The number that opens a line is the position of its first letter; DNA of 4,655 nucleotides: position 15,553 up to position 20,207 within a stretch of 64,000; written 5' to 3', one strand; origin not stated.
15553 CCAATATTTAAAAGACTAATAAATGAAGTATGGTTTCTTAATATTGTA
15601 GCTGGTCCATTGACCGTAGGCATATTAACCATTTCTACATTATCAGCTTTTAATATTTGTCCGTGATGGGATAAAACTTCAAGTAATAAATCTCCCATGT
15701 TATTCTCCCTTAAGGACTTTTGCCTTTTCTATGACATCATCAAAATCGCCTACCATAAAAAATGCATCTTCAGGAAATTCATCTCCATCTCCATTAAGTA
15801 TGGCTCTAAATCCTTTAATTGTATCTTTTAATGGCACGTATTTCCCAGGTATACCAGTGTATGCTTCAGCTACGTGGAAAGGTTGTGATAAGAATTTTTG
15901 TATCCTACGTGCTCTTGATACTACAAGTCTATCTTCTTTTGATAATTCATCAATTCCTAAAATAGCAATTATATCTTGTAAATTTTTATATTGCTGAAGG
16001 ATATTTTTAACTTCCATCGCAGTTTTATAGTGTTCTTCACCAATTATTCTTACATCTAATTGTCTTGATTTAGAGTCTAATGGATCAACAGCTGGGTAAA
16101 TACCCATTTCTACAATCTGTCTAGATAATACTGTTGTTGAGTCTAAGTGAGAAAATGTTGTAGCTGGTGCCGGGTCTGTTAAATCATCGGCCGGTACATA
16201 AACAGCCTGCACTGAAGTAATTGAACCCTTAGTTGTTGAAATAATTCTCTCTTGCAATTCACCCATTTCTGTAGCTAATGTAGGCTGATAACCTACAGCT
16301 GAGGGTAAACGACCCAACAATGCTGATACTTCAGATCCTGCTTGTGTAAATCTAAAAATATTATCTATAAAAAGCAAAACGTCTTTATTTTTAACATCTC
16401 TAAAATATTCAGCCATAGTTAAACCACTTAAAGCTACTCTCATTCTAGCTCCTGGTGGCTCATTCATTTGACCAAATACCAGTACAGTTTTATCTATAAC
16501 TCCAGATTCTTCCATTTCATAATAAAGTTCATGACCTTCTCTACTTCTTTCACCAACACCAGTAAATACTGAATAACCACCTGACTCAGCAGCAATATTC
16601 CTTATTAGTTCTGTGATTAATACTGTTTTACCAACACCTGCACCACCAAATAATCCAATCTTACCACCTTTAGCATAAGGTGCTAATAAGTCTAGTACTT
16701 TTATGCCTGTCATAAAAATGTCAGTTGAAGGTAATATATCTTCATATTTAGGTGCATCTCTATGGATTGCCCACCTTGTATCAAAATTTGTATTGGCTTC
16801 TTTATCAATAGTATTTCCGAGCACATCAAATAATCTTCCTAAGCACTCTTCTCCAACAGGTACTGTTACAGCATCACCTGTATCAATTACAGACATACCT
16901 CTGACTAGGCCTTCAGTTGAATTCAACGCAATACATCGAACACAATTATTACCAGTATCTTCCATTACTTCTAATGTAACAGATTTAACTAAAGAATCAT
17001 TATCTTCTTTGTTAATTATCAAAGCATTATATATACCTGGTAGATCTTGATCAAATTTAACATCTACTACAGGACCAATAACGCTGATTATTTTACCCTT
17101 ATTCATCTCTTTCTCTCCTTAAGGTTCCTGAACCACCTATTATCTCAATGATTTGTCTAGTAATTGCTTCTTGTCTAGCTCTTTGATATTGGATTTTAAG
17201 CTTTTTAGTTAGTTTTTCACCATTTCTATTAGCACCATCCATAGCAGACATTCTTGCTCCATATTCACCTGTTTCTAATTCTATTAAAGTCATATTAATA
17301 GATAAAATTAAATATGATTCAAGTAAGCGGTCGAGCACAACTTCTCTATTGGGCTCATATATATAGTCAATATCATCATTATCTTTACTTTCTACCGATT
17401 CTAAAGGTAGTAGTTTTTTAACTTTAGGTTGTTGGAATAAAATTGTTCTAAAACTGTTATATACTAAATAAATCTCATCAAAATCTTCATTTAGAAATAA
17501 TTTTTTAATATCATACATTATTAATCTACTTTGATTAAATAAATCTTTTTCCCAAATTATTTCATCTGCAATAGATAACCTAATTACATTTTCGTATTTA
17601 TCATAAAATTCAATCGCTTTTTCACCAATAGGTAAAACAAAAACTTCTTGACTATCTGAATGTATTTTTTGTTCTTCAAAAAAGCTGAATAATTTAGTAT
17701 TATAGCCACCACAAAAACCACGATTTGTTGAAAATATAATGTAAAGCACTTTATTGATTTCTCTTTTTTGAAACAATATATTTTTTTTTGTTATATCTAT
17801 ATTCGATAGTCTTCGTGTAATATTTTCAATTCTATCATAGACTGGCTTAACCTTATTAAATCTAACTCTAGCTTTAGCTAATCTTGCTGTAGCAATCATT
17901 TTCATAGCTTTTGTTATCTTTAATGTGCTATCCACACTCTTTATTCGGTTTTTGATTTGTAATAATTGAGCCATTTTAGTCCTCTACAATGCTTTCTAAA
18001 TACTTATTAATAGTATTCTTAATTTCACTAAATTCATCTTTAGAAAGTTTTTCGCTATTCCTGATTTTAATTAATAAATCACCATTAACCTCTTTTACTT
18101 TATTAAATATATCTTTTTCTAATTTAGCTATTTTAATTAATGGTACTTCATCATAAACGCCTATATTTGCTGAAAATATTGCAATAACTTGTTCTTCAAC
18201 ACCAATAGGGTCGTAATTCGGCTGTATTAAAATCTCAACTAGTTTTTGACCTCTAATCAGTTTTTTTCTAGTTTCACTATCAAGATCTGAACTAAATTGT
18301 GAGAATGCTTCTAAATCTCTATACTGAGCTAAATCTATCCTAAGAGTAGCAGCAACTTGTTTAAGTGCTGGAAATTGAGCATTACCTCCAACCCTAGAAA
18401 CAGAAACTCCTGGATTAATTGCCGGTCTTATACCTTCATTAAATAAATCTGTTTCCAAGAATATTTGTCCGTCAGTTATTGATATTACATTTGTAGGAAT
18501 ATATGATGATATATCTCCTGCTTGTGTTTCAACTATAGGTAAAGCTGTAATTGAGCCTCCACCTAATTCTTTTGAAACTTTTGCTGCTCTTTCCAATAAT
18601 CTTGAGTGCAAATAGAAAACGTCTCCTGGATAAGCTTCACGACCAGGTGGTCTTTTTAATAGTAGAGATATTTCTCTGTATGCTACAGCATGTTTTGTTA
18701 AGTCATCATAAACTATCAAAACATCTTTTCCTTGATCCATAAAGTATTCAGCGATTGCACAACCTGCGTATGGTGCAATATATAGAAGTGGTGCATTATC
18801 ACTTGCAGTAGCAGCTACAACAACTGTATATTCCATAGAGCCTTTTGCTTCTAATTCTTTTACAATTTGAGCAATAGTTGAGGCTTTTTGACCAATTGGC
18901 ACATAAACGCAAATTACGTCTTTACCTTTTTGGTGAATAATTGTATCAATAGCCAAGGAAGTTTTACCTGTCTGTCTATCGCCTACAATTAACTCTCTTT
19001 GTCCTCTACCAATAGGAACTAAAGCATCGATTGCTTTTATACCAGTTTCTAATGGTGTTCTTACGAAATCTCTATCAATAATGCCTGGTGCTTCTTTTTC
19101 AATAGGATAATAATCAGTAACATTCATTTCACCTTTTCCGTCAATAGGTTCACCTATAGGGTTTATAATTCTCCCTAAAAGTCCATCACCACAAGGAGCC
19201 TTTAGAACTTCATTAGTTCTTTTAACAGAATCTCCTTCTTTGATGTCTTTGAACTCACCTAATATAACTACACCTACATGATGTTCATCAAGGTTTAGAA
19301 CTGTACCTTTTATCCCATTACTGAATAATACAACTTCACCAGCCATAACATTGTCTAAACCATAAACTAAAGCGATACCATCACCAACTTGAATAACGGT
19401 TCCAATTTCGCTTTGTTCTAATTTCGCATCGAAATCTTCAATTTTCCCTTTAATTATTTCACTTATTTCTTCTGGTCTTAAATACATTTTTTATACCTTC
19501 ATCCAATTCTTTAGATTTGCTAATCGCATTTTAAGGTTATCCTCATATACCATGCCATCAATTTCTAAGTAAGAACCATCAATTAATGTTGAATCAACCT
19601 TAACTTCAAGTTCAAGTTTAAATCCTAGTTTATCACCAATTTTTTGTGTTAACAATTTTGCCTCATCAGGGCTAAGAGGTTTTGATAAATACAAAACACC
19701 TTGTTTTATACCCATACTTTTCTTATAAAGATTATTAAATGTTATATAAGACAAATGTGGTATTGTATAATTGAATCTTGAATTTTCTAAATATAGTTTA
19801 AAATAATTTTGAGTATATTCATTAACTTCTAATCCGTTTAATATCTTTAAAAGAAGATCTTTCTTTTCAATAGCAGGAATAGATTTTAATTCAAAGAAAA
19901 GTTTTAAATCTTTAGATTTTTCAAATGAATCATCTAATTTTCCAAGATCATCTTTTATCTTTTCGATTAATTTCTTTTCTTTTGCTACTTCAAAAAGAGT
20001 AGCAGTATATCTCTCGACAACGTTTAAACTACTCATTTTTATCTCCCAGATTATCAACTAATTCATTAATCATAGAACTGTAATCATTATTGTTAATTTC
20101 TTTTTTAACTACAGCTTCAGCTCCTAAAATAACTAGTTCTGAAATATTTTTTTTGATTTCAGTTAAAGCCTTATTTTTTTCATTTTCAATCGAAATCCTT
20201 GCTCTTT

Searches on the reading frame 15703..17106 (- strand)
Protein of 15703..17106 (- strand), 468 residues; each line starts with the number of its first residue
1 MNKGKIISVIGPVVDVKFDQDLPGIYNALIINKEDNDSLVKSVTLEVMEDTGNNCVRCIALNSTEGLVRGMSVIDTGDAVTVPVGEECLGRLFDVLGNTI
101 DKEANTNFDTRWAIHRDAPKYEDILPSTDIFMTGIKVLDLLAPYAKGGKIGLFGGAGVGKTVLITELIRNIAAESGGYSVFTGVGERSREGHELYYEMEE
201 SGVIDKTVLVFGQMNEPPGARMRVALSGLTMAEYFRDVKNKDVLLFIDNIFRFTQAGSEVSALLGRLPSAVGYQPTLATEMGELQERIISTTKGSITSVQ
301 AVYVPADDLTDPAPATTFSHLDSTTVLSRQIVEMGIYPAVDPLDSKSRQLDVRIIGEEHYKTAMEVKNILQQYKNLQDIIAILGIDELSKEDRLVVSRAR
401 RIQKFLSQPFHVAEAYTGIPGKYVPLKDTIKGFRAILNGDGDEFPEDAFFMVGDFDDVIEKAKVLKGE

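Call 39: search_protein_families(library=ncbifam, proteins=[window:15703-17106:-], max_evalue=0.00001)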
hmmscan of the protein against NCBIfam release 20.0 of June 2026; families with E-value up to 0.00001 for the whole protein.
window:15703-17106:- (468 aa): 34 families (the best 25 are shown)
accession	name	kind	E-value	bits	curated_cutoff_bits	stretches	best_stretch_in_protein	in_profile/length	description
TIGR01039.1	atpD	equivalog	4.5e-240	797.2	462.85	1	3-464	2-461/462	F0F1 ATP synthase subunit beta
TIGR03305.1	alt_F1F0_F1_bet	exception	3.3e-181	602.9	752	1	4-457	1-448/449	alternate F1F0 ATPase, F1 subunit beta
NF045858.1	glide_MMOB1670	exception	1.9e-152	509.4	850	1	41-462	265-690/705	MMOB1670 family gliding motility ATPase complex subunit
NF045934.1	MSC_0618_beta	exception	3.2e-134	448.2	570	1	4-458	1-450/451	MSC_0618 family F1-like ATPase beta subunit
TIGR01026.1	fliI_yscN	subfamily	1.5e-67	228.3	379.5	1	3-412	24-424/440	FliI/YscN family ATPase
TIGR02546.1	III_secr_ATP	equivalog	1.5e-67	228.2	604.75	1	4-416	7-411/423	type III secretion system ATPase SctN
TIGR03496.1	FliI_clade1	equivalog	1.8e-66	224.7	619.1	1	41-412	32-400/414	flagellar protein export ATPase FliI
TIGR03497.1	FliI_clade2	equivalog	2.1e-63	214.7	629.8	1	4-411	1-397/413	flagellar protein export ATPase FliI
TIGR03498.1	FliI_clade3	equivalog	1e-62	212.2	587.45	1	41-409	34-400/418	flagellar protein export ATPase FliI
NF005391.0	PRK06936.1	equivalog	1.2e-55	189.2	657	1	58-414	73-425/439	type III secretion system ATPase SctN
NF006012.0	PRK08149.1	equivalog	1.5e-53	182.3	594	1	60-414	63-417/431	type III secretion system ATPase SctN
NF006290.1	PRK08472.1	equivalog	4.2e-53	180.7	644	1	45-410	55-416/433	flagellar protein export ATPase FliI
NF005295.0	PRK06820.1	equivalog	4.2e-52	177.6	690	1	58-410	75-422/440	EscN/YscN/HrcN family type III secretion system ATPase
NF006575.0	PRK09099.1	subfamily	3.9e-48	164.3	706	1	4-410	28-424/443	type III secretion system ATPase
NF003235.0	PRK04196.1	subfamily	2.6e-46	158.3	349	1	6-409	9-417/462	V-type ATP synthase subunit B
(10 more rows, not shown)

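Call 55: find_homologous_proteins(query=window:15703-17106:-, max_evalue=1e-50)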
Query window:15703-17106:- (468 aa): 8000 proteins with E <= 1e-50 among 8000 candidates; the best 120 are listed.
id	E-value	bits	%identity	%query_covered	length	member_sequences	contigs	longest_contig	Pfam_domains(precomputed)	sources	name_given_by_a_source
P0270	0.0e+0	1037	100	100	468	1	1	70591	PF02874.30,PF00006.32,PF22919.2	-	-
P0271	3.9e-291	984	94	100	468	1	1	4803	PF02874.30,PF00006.32,PF22919.2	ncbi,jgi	-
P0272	1.8e-283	958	92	100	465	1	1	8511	PF02874.30,PF00006.32,PF22919.2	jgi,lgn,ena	-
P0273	5.9e-277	937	90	100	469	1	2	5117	PF02874.30,PF00006.32,PF22919.2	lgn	-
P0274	7.6e-277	936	90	100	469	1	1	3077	PF02874.30,PF00006.32,PF22919.2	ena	-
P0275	9.1e-277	936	90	100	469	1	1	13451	PF02874.30,PF00006.32,PF22919.2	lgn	-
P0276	1.6e-276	935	90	100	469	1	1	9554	PF02874.30,PF00006.32,PF22919.2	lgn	-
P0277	2.5e-276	935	90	100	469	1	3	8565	PF02874.30,PF00006.32,PF22919.2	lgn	-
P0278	1.3e-275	932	90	100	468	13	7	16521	PF02874.30,PF00006.32,PF22919.2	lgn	-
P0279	5.3e-274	927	89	100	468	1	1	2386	PF02874.30,PF00006.32,PF22919.2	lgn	-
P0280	7.5e-273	923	89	100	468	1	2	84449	PF02874.30,PF00006.32,PF22919.2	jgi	jgi:F-type H+/Na+-transporting ATPase subunit beta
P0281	1.3e-271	919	87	100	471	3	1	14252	PF02874.30,PF00006.32,PF22919.2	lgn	-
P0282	1.6e-269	912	86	100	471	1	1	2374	PF02874.30,PF00006.32,PF22919.2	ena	-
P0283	2.6e-262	889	85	100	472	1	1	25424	PF02874.30,PF00006.32,PF22919.2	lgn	-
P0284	6.1e-262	887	86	100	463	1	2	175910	PF02874.30,PF00006.32,PF22919.2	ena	-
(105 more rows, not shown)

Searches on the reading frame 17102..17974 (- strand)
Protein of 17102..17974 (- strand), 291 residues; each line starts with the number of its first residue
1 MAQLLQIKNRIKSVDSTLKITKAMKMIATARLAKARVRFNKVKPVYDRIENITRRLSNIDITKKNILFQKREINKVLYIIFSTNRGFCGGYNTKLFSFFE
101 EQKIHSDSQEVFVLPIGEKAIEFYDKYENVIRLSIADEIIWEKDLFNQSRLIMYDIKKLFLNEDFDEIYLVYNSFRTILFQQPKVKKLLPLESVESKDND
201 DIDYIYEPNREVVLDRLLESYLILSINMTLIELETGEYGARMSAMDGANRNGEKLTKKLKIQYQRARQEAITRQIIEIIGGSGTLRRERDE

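Call 39: search_protein_families(library=ncbifam, proteins=[window:17102-17974:-], max_evalue=0.00001)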
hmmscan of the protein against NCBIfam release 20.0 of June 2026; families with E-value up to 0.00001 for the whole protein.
window:17102-17974:- (291 aa): 13 families
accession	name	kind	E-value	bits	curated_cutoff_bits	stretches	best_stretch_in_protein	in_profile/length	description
TIGR01146.1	ATPsyn_F1gamma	equivalog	7.6e-71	239.2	194.45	1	1-282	1-283/286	ATP synthase F1 subunit gamma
NF004144.0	PRK05621.1-1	equivalog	1e-58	199.1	372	1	1-283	1-285/287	F0F1 ATP synthase subunit gamma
NF004145.0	PRK05621.1-2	equivalog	2.2e-57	194.8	317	1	1-287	1-304/306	F0F1 ATP synthase subunit gamma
NF004146.0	PRK05621.1-4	equivalog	8.4e-56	189.5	342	1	1-283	1-294/296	F0F1 ATP synthase subunit gamma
NF009958.0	PRK13425.1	equivalog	1.5e-54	185.4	501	1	1-286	1-291/292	F0F1 ATP synthase subunit gamma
NF004147.0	PRK05621.2-1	equivalog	4.2e-53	181.1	382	1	2-284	3-291/293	F0F1 ATP synthase subunit gamma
NF009959.0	PRK13426.1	equivalog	2.7e-52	178.1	394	1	1-282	1-288/291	F0F1 ATP synthase subunit gamma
NF010709.0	PRK14111.1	equivalog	1.8e-50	172.1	425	1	2-285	2-288/290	F0F1 ATP synthase subunit gamma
NF009957.0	PRK13424.1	equivalog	4.6e-50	170.5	436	1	1-286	1-290/291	F0F1 ATP synthase subunit gamma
NF010708.0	PRK14110.1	equivalog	2.7e-47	161.6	445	1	6-282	8-287/291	F0F1 ATP synthase subunit gamma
NF009960.0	PRK13427.1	equivalog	1.1e-43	149.8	432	1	1-285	1-288/289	F0F1 ATP synthase subunit gamma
NF009956.0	PRK13422.1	equivalog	2.6e-37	128.8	582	1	3-282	3-295/298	F0F1 ATP synthase subunit gamma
TIGR03323.1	alt_F1F0_F1_gam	exception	3.3e-16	59.5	282.35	1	8-282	2-282/285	alternate F1F0 ATPase, F1 subunit gamma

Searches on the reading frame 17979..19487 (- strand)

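Call 39: search_protein_families(library=ncbifam, proteins=[window:17979-19487:-], max_evalue=0.00001)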
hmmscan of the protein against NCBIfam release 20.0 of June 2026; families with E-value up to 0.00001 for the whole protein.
window:17979-19487:- (503 aa): 35 families (the best 25 are shown)
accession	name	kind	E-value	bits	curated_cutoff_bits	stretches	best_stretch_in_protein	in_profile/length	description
TIGR00962.1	atpA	equivalog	2.3e-235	782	484.45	1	4-499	3-500/503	F0F1 ATP synthase subunit alpha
NF009884.0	PRK13343.1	equivalog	3.6e-214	712.1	554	1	6-500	8-502/507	F0F1 ATP synthase subunit alpha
TIGR03324.1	alt_F1F0_F1_al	exception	4.5e-191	635.9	750.5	1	10-495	10-495/497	alternate F1F0 ATPase, F1 subunit alpha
NF045863.1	glide_MMOB1660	exception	1.3e-136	456.6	600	1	31-500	3-473/515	MMOB1660 family gliding motility ATPase complex subunit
NF005523.0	PRK07165.1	equivalog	4.8e-100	335.6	414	1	33-435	9-413/509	ATP F0F1 synthase subunit alpha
NF045936.2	MSC_0619_alpha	exception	1.4e-91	307.7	520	1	64-425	38-399/505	MSC_0619 family F1-like ATPase alpha subunit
TIGR03496.1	FliI_clade1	equivalog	5.2e-65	219.9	619.1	1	30-433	2-407/414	flagellar protein export ATPase FliI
TIGR02546.1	III_secr_ATP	equivalog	1.5e-64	218.2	604.75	1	29-431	7-412/423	type III secretion system ATPase SctN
TIGR01026.1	fliI_yscN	subfamily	2.1e-60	204.7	379.5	1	28-394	24-389/440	FliI/YscN family ATPase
TIGR03498.1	FliI_clade3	equivalog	3.1e-59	200.7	587.45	1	29-431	1-408/418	flagellar protein export ATPase FliI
TIGR03497.1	FliI_clade2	equivalog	1e-57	196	629.8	1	31-398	3-367/413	flagellar protein export ATPase FliI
NF005391.0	PRK06936.1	equivalog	1.1e-56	192.5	657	1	44-432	39-429/439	type III secretion system ATPase SctN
NF006290.1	PRK08472.1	equivalog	4.2e-55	187.3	644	1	24-383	15-372/433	flagellar protein export ATPase FliI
NF006575.0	PRK09099.1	subfamily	2.1e-54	185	706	1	20-398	19-395/443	type III secretion system ATPase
NF005295.0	PRK06820.1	equivalog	4.2e-51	174.3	690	1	28-426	30-424/440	EscN/YscN/HrcN family type III secretion system ATPase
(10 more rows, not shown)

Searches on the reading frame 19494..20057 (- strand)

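Call 39: search_protein_families(library=ncbifam, proteins=[window:19494-20057:-], max_evalue=0.00001)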
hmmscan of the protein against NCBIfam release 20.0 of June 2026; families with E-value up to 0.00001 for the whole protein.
window:19494-20057:- (188 aa): 13 families
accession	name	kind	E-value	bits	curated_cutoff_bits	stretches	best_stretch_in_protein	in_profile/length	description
NF004403.0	PRK05758.2-4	equivalog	1.7e-23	83.7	148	1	8-186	1-176/180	F0F1 ATP synthase subunit delta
TIGR01145.1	ATP_synt_delta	equivalog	8.1e-22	78.3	57.5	1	14-184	2-170/172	ATP synthase F1 subunit delta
NF009975.0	PRK13436.1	equivalog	1.4e-19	70.9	129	1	12-187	6-178/180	F0F1 ATP synthase subunit delta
NF004406.0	PRK05758.3-2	equivalog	2.7e-18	66.5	172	1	11-187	9-183/186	F0F1 ATP synthase subunit delta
NF009964.0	PRK13429.1-3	equivalog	9.1e-17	61.5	154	1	14-185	7-175/180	F0F1 ATP synthase subunit delta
NF004402.0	PRK05758.2-2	equivalog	2.7e-12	47.1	115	1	8-186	1-177/179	F0F1 ATP synthase subunit delta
NF006291.0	PRK08474.1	equivalog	1.2e-10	41.2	95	1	13-177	5-161/176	F0F1 ATP synthase subunit delta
NF004404.0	PRK05758.2-5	equivalog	1.6e-10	41.3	221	1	8-186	1-175/177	F0F1 ATP synthase subunit delta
NF009969.0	PRK13434.1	equivalog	7.4e-10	39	179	1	8-186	1-173/186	F0F1 ATP synthase subunit delta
NF004401.0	PRK05758.2-1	equivalog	1.1e-09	38.6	116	1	12-185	7-176/178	F0F1 ATP synthase subunit delta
NF009976.0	PRK13441.1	equivalog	1.1e-09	38.3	153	1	12-182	5-172/182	F0F1 ATP synthase subunit delta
NF004399.0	PRK05758.1-1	equivalog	1.7e-09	37.8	160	1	12-183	3-172/179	F0F1 ATP synthase subunit delta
NF009967.0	PRK13430.1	equivalog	2.7e-08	33.4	200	1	20-186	106-269/271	F0F1 ATP synthase subunit delta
